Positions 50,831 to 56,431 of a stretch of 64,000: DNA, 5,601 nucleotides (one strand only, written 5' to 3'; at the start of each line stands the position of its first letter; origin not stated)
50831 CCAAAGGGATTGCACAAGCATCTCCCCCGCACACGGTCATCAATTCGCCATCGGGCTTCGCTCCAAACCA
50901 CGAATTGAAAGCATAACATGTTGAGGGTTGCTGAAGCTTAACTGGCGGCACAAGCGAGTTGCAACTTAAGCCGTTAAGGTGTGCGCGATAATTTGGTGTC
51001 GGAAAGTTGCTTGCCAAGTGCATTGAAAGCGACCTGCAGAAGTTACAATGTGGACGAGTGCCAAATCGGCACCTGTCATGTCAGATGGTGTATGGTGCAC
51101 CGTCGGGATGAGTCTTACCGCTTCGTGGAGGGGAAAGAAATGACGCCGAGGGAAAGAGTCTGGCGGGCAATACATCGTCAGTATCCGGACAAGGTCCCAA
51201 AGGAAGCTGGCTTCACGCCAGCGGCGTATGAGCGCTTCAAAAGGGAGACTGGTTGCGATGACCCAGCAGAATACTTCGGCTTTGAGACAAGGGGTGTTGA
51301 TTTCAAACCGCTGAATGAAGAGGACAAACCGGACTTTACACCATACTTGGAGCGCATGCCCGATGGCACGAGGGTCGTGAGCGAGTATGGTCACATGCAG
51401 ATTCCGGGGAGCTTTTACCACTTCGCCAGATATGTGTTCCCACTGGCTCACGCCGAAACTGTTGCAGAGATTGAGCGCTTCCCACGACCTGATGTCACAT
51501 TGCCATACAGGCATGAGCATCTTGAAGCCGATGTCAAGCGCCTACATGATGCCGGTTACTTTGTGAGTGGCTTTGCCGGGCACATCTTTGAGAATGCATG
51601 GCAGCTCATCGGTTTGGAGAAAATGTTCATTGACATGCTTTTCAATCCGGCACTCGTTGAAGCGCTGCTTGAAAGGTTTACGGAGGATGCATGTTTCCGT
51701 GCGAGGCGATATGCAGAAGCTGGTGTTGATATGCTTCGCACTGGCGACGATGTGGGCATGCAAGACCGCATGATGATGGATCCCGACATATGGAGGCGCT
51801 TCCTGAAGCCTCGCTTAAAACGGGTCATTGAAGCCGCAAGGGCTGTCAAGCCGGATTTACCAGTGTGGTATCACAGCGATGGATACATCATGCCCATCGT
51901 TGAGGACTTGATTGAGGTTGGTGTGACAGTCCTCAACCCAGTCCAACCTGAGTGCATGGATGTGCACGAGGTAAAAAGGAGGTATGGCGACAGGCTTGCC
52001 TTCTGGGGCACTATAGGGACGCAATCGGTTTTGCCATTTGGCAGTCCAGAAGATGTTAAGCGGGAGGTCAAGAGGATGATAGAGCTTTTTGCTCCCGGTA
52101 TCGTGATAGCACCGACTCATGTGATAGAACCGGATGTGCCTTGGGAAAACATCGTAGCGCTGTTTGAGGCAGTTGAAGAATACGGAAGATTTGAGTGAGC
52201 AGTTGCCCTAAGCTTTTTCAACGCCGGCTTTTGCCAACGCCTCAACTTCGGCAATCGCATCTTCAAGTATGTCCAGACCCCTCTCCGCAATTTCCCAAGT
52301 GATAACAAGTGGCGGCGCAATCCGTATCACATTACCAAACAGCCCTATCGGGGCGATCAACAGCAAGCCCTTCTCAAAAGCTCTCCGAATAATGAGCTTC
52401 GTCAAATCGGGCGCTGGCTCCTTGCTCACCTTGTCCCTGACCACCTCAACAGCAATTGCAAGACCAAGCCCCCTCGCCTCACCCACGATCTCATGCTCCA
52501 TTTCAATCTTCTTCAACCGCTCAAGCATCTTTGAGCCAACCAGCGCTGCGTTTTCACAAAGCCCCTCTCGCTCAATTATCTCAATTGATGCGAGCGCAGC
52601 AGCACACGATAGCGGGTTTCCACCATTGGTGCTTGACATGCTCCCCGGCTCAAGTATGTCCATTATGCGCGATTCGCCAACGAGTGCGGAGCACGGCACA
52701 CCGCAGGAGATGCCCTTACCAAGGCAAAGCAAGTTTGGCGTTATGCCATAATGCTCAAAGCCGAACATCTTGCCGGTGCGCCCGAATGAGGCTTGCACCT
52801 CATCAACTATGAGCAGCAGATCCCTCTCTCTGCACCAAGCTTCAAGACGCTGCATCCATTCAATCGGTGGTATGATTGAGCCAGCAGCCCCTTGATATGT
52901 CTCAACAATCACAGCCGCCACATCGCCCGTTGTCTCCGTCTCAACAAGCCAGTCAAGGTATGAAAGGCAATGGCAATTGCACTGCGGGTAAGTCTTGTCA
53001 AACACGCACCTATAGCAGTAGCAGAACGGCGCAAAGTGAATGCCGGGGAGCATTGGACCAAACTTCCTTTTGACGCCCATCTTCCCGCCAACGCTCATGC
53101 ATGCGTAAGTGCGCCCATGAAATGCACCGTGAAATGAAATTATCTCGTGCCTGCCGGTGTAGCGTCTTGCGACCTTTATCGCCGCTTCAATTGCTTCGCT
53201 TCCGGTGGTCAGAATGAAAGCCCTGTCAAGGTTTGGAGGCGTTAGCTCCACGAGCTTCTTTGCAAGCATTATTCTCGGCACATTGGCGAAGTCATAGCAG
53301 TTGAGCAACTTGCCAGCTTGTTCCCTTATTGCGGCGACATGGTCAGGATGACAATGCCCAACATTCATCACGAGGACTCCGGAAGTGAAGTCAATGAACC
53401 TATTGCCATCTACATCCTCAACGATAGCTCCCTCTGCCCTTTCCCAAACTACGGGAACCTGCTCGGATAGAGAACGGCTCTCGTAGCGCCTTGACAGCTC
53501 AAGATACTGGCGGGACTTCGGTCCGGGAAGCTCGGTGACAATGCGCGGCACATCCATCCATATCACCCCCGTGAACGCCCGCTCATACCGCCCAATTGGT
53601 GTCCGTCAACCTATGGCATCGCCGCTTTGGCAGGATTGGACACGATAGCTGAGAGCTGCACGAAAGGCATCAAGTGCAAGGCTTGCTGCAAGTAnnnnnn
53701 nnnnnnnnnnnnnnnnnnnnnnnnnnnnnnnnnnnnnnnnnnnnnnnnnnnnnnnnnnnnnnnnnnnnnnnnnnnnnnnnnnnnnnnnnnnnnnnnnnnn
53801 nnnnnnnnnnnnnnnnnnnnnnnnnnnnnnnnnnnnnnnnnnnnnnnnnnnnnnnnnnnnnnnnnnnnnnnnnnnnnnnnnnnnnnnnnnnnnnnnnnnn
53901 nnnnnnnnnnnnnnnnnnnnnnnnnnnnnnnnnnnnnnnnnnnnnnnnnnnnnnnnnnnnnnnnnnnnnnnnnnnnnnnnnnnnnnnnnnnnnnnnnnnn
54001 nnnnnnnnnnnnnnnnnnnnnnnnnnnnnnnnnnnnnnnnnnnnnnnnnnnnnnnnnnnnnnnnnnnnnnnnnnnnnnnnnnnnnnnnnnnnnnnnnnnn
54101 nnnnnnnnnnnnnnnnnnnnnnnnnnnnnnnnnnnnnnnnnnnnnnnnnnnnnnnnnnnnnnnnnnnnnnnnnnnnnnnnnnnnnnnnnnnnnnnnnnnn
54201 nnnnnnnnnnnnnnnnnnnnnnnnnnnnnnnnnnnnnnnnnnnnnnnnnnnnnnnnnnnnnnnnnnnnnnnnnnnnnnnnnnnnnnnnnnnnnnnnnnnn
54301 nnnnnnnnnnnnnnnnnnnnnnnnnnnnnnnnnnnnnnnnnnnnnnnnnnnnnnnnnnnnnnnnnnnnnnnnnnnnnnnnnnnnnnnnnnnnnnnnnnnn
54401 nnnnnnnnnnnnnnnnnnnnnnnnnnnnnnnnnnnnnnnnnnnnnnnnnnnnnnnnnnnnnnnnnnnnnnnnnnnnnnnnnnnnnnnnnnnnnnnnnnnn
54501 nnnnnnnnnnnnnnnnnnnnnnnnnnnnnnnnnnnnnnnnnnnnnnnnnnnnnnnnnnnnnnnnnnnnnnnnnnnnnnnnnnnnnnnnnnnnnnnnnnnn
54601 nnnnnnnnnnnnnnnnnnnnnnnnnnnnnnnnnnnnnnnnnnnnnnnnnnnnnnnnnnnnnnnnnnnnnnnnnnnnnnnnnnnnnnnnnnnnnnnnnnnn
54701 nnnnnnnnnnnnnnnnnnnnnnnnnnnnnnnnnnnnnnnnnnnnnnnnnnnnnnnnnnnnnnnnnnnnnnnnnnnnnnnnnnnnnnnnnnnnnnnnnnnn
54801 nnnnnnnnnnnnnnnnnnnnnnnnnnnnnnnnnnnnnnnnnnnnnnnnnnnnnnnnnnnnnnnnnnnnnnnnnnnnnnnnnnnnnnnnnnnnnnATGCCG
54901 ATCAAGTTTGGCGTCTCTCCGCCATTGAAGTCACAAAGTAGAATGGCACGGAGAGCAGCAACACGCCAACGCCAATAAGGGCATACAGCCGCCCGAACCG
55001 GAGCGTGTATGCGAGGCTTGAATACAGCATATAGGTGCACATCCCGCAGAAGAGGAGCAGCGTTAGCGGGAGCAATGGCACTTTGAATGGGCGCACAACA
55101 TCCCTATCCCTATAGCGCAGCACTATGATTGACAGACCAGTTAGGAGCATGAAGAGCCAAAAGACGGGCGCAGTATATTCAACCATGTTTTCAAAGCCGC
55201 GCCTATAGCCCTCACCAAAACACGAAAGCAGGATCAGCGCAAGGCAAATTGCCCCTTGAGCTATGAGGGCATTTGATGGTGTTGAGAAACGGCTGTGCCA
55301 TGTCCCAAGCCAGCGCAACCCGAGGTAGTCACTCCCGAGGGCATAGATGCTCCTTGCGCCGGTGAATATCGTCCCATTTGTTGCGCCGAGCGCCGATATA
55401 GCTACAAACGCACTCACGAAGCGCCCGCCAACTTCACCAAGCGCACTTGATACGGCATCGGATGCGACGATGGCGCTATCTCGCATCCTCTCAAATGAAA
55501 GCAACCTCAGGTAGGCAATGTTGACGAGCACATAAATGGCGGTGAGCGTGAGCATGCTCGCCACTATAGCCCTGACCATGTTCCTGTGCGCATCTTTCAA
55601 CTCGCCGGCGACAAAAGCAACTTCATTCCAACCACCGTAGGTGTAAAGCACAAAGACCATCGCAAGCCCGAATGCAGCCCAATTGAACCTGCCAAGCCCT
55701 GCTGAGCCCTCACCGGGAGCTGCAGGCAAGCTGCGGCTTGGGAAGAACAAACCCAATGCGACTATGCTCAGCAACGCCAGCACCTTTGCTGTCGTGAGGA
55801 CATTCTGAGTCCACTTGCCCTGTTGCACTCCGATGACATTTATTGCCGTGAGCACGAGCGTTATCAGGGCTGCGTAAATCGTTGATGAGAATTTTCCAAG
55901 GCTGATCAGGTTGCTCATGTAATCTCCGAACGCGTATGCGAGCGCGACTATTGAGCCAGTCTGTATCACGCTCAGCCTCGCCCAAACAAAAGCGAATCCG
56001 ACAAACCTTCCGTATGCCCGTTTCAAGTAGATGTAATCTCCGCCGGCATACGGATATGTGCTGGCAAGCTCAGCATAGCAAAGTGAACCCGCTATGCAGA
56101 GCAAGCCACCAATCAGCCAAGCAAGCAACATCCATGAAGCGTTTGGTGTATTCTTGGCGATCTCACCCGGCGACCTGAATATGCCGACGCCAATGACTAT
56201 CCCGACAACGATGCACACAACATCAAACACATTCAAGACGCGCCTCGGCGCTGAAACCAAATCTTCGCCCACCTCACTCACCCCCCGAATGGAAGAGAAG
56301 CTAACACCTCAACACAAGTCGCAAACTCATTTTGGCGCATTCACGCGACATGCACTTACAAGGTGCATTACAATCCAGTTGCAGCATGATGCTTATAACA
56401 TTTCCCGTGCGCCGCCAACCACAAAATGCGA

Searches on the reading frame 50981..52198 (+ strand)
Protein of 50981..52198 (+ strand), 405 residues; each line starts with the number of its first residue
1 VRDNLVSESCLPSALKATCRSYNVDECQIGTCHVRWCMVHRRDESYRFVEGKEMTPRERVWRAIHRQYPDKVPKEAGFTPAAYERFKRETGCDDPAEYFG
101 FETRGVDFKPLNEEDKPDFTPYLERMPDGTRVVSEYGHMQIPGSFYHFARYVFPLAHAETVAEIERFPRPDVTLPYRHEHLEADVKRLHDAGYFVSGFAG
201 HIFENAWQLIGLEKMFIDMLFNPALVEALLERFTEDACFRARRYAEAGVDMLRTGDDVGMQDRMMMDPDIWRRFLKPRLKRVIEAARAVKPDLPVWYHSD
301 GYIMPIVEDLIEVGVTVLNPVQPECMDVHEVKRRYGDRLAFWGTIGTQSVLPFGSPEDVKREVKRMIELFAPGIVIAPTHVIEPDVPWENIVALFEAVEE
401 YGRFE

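Call 75: search_protein_families(library=pfam, proteins=[window:50981-52198:+], max_evalue=0.0001)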
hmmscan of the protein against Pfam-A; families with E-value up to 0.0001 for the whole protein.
window:50981-52198:+ (405 aa): 1 family
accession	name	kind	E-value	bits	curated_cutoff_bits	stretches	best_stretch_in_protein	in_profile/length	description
PF01208.23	URO-D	-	1.5e-29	103.5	23.9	1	159-401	100-346/346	Uroporphyrinogen decarboxylase (URO-D)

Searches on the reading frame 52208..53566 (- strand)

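Call 75: search_protein_families(library=pfam, proteins=[window:52208-53566:-], max_evalue=0.0001)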
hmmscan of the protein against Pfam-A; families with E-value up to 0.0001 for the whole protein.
window:52208-53566:- (452 aa): 1 family
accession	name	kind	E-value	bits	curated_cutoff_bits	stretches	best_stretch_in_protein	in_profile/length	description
PF00202.27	Aminotran_3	-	1.7e-111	373.2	30.5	1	35-438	7-403/403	Aminotransferase class-III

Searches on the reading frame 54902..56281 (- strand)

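Call 87: search_protein_families(library=pfam, proteins=[window:54902-56281:-], max_evalue=1)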
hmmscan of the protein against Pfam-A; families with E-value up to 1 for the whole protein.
window:54902-56281:- (459 aa): 3 families
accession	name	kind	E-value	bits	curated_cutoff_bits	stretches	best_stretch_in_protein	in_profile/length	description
PF13520.12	AA_permease_2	-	7.4e-56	190.3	27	1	16-418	1-404/427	Amino acid permease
PF00324.27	AA_permease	-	7.5e-29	101.2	24.6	1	20-422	1-420/470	Amino acid permease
PF03845.19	Spore_permease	-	0.0059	15.9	23.4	1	16-99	2-82/321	Spore germination protein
